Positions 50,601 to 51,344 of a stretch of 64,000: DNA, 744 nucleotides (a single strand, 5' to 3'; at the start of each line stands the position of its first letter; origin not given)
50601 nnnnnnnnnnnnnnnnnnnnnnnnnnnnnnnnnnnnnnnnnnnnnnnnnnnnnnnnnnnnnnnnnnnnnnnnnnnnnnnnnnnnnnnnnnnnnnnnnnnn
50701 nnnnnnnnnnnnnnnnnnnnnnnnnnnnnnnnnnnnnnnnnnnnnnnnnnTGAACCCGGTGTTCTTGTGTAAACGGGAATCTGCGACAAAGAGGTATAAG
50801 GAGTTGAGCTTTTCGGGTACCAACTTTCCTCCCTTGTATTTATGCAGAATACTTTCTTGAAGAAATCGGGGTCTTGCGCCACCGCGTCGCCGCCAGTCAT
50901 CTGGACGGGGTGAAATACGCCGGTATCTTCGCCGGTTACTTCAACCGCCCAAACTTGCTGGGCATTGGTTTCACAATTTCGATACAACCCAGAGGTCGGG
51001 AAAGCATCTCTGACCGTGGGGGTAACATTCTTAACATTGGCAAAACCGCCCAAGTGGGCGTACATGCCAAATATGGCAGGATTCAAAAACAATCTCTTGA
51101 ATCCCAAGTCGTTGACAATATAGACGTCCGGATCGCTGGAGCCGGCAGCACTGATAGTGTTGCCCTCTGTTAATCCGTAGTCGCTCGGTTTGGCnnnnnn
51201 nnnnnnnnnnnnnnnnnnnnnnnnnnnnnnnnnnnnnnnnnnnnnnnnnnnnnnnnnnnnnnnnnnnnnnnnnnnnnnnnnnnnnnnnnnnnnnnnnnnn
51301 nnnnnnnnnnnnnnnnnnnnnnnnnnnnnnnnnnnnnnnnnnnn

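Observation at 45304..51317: Two paralogous giant surface proteins share a conserved extreme C-terminus (LPMNGPT[F/L]SKL-stop) and a duplicated 3' block including the terminator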

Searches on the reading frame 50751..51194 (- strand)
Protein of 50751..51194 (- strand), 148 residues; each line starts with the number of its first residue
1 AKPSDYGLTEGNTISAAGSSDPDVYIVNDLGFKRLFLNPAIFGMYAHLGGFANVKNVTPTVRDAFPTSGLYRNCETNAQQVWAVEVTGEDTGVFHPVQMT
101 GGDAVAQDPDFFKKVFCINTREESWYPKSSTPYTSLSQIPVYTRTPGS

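Call 71: search_protein_families(library=pfam, proteins=[window:50751-51194:-], max_evalue=0.1)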
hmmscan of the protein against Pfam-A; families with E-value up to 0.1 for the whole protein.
seq(148 aa): 0 families
